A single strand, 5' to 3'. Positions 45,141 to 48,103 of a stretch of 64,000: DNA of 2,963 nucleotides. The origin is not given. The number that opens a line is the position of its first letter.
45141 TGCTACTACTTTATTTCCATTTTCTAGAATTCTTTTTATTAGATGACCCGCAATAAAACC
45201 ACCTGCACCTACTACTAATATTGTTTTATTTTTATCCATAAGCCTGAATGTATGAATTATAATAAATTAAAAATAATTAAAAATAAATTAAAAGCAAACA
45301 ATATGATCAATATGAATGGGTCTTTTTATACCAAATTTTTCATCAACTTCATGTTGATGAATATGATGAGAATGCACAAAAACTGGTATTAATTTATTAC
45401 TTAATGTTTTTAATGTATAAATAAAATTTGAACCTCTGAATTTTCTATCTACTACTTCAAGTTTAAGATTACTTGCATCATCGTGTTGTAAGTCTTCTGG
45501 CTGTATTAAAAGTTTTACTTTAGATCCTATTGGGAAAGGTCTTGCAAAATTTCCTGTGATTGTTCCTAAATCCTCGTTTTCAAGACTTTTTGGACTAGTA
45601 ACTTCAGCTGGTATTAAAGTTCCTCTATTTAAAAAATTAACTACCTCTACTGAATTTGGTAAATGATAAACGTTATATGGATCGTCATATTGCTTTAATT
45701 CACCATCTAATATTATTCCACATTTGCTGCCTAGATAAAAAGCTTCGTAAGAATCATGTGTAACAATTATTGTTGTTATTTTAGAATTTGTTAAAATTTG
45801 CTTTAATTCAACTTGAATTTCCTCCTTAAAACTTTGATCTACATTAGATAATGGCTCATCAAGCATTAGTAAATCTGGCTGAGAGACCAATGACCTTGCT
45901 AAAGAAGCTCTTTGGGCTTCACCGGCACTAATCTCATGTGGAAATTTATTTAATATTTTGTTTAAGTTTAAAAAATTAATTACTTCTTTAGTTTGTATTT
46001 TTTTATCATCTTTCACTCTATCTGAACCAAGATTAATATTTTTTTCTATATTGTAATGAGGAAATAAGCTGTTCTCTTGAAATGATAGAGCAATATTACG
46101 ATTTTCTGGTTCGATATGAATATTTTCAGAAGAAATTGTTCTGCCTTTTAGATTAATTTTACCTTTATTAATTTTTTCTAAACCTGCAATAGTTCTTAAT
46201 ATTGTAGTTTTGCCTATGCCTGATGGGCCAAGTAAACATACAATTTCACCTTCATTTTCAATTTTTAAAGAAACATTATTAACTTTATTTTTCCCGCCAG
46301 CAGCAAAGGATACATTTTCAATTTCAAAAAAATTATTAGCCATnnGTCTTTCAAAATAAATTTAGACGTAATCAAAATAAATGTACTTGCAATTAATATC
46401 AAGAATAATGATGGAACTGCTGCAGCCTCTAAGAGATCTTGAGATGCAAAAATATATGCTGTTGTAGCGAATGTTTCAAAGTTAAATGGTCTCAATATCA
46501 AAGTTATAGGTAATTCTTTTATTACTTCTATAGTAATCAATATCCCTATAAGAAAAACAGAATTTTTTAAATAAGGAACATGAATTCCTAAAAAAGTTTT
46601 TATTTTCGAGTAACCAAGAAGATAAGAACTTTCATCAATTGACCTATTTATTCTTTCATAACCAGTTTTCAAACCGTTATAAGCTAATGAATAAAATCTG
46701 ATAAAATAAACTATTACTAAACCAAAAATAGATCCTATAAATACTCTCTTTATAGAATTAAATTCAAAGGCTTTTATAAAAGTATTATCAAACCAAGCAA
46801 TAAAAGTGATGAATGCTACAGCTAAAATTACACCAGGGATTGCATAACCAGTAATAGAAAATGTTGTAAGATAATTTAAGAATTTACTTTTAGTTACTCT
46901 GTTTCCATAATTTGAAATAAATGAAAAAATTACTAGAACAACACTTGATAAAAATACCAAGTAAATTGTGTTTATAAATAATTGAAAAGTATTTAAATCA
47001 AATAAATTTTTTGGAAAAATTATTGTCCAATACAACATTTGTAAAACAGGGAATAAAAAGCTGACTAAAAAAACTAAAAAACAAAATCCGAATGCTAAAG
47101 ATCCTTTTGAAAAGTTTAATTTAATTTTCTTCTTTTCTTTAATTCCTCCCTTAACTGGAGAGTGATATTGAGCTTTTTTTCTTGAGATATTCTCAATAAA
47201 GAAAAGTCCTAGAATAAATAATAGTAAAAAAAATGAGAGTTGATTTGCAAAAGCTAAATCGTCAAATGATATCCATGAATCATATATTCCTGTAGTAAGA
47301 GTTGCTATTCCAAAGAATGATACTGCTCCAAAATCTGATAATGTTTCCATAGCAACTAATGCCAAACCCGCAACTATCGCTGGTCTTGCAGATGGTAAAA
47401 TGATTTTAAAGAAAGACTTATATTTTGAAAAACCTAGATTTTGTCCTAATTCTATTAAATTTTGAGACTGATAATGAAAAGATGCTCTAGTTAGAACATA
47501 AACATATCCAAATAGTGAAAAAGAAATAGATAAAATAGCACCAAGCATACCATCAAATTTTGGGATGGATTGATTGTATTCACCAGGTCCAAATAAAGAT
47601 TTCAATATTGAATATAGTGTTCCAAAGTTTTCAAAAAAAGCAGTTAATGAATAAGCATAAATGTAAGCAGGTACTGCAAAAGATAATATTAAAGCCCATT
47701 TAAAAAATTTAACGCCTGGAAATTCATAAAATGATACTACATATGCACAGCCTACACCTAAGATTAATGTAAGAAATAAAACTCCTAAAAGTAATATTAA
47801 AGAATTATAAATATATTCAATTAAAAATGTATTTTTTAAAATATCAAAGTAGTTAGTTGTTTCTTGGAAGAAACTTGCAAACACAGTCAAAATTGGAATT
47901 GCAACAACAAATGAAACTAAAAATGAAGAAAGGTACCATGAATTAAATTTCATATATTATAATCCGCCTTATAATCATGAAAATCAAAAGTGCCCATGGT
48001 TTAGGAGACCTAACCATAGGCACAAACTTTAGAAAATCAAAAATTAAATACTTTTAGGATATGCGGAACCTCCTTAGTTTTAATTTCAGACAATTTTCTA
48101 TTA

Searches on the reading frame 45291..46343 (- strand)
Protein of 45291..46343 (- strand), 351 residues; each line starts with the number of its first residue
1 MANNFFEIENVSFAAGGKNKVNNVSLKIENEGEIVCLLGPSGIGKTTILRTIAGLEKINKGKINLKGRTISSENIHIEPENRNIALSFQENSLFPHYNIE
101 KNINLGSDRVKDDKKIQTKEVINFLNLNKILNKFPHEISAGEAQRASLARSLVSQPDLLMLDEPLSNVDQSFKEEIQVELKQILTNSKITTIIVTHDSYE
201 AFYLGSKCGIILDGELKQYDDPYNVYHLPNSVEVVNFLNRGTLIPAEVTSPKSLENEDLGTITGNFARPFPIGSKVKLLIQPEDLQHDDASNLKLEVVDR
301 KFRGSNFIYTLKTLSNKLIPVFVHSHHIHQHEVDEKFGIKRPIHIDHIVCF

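Call 3: search_protein_families(library=pfam, proteins=[window:45291-46343:-], max_evalue=1)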
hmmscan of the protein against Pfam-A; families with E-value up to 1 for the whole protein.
window:45291-46343:- (351 aa): 25 families
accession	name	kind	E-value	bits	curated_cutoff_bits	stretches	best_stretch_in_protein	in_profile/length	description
PF00005.33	ABC_tran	-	6.4e-31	108.2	25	1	21-165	1-136/137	ABC transporter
PF03193.22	RsgA_GTPase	-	0.00028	21.2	30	1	22-64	96-138/174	RsgA GTPase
PF08402.16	TOBE_2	-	0.00033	21.1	21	1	278-336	1-63/76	TOBE domain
PF13191.12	AAA_16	-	0.0021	19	32.6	1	31-53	23-45/167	AAA ATPase domain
PF13304.12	AAA_21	-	0.003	18.1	27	1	34-83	1-62/304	AAA domain, putative AbiEii toxin, Type IV TA system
PF25199.1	nSTAND_NTPase5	-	0.0039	17.5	34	1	28-53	37-62/145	Novel STAND NTPase 5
PF00004.35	AAA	-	0.0073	17.2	21.2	1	35-65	1-31/131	ATPase family associated with various cellular activities (AAA)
PF20720.3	nSTAND3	-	0.0089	16.2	27.2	1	26-61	11-45/155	Novel STAND NTPase 3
PF05729.18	NACHT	-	0.012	15.9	26.7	1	34-53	2-21/167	NACHT domain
PF13401.12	AAA_22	-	0.018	15.8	27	1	32-58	5-31/130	AAA domain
PF13173.12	AAA_14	-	0.024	15.1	27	1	33-64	3-36/129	AAA domain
PF02562.22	PhoH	-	0.026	14.4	27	0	29-63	17-49/205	PhoH-like protein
PF01695.23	IstB_IS21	-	0.027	14.4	24.1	1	28-61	88-120/238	IstB-like ATP binding protein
PF00931.28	NB-ARC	-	0.028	14.1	23.5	1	20-53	7-39/248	NB-ARC domain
PF07728.20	AAA_5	-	0.031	14.7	22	1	35-55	2-22/139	AAA domain (dynein-related subfamily)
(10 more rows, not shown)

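Call 4: search_protein_families(library=ncbifam, proteins=[window:45291-46343:-], max_evalue=1)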
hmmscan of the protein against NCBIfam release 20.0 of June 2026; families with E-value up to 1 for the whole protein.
window:45291-46343:- (351 aa): 192 families (the best 25 are shown)
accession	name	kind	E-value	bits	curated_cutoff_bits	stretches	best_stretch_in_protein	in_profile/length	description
TIGR03265.1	PhnT2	equivalog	2.7e-66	224.2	457.7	1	4-336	3-337/353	putative 2-aminoethylphosphonate ABC transporter ATP-binding protein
NF040933.2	ABC_arch_GlcV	equivalog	5.8e-63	212.9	450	1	20-326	21-336/357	glucose ABC transporter ATP-binding protein GlcV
NF006987.0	PRK09452.1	equivalog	5.8e-58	196.4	482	1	4-307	16-327/378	spermidine/putrescine ABC transporter ATP-binding protein PotA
NF008653.0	PRK11650.1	subfamily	3.1e-57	194.2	432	1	11-340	9-338/357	sn-glycerol-3-phosphate ABC transporter ATP-binding protein UgpC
NF043075.1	MMSYN1_0197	equivalog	6e-57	193.1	550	1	5-344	2-334/341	spermidine/putrescine ABC transporter ATP-binding protein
TIGR01187.1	potA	subfamily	5.3e-56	190.1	355.6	1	37-339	1-315/325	polyamine ABC transporter ATP-binding protein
NF040840.2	tungstate_WtpC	equivalog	1.2e-53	182.6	440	1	19-285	14-276/347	tungstate ABC transporter ATP-binding protein WtpC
TIGR00968.1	3a0106s01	subfamily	2.3e-51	174.6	342.75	1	7-239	2-232/237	sulfate ABC transporter ATP-binding protein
NF008513.0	PRK11432.1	equivalog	4.3e-51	173.9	496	1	2-250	3-249/351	ferric ABC transporter ATP-binding protein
TIGR02142.1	modC_ABC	equivalog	1.9e-50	172.1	285.05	1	25-250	15-243/353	molybdenum ABC transporter ATP-binding protein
NF008233.0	PRK11000.1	equivalog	1.1e-48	165.9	568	1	7-295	5-298/369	maltose/maltodextrin ABC transporter ATP-binding protein MalK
TIGR03258.1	PhnT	equivalog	1.2e-48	166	499.15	1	7-286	10-292/359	2-aminoethylphosphonate ABC transport system ATP-binding subunit PhnT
NF008621.0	PRK11607.1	equivalog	6.9e-48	163.3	613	1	5-238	19-250/377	putrescine ABC transporter ATP-binding subunit PotG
NF008105.0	PRK10851.1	equivalog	8.1e-47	159.6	502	1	7-249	4-248/362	sulfate/thiosulfate ABC transporter ATP-binding protein CysA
TIGR01186.1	proV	subfamily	3.5e-44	151.4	326.6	1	15-244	3-236/363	betaine/proline/choline family ABC transporter ATP-binding protein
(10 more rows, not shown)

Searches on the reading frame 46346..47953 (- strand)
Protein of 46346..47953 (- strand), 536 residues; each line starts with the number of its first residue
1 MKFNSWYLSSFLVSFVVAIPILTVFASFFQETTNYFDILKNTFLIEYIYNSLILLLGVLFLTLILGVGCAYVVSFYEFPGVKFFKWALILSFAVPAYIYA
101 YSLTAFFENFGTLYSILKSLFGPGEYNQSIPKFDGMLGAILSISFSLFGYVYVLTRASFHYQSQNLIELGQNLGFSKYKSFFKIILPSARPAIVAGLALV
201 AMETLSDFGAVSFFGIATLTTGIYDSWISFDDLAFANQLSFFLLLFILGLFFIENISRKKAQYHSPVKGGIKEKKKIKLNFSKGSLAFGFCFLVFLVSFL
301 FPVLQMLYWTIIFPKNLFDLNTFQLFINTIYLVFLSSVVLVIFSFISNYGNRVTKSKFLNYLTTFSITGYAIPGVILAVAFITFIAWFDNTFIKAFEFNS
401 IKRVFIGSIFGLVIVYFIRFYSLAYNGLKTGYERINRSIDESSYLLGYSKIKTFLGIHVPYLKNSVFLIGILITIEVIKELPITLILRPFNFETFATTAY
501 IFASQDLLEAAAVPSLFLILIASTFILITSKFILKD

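Call 3: search_protein_families(library=pfam, proteins=[window:46346-47953:-], max_evalue=1)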
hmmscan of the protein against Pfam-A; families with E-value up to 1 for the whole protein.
window:46346-47953:- (536 aa): 1 family
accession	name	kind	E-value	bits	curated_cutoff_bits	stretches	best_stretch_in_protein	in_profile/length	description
PF00528.27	BPD_transp_1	-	7.4e-10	39.3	26.4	2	64-258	3-180/184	Binding-protein-dependent transport system inner membrane component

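Call 4: search_protein_families(library=ncbifam, proteins=[window:46346-47953:-], max_evalue=1)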
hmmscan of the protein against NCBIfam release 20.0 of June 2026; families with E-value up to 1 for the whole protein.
window:46346-47953:- (536 aa): 26 families (the best 25 are shown)
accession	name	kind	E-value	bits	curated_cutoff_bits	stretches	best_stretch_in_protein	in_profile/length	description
TIGR03262.1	PhnU2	equivalog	2.5e-22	79.2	593.25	1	12-487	13-487/546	putative 2-aminoethylphosphonate ABC transporter permease subunit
NF040839.1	tungstate_WtpB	equivalog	5.6e-21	75.3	340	2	8-255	9-245/251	tungstate ABC transporter permease WtpB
TIGR01581.1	Mo_ABC_porter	hypoth_equivalog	1.8e-18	66.8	210.3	2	40-245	15-217/225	ABC transporter permease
NF011624.0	PRK15050.1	equivalog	9.2e-18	64.4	247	1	31-254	58-282/297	2-aminoethylphosphonate ABC transporter permease subunit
TIGR02141.1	modB_ABC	equivalog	4.6e-16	59.1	182.6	2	59-256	11-205/208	molybdate ABC transporter permease subunit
TIGR00969.1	3a0106s02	subfamily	5.2e-16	58.9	240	1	5-214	19-221/272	sulfate ABC transporter permease subunit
TIGR02139.1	permease_CysT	equivalog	3.2e-14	53.2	246.1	1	6-214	9-210/265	sulfate ABC transporter permease subunit CysT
TIGR03226.1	PhnU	equivalog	8.1e-13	48.5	283.45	1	22-256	77-302/311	2-aminoethylphosphonate ABC transporter permease subunit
TIGR02140.1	permease_CysW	equivalog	6.9e-11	42.1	329.1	1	10-213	10-206/261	sulfate ABC transporter permease subunit CysW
NF008208.0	PRK10971.1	equivalog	2e-10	40.6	415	1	11-214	22-218/277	sulfate/thiosulfate ABC transporter permease CysT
NF007044.0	PRK09497.1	equivalog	3.3e-09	36.6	348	1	25-246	43-263/285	spermidine/putrescine ABC transporter permease PotB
NF006939.0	PRK09421.1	equivalog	3.6e-09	36.3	262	1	54-213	18-170/230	molybdate ABC transporter permease subunit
NF008620.0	PRK11602.1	equivalog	1.3e-07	31.1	442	1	11-213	28-223/291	sulfate/thiosulfate ABC transporter permease CysW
TIGR02138.1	phosphate_pstC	equivalog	4.4e-05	22.6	196.45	1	19-201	31-217/296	phosphate ABC transporter permease subunit PstC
TIGR03416.1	ABC_choXWV_perm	equivalog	0.00022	20.8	363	1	142-221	157-235/267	choline ABC transporter permease subunit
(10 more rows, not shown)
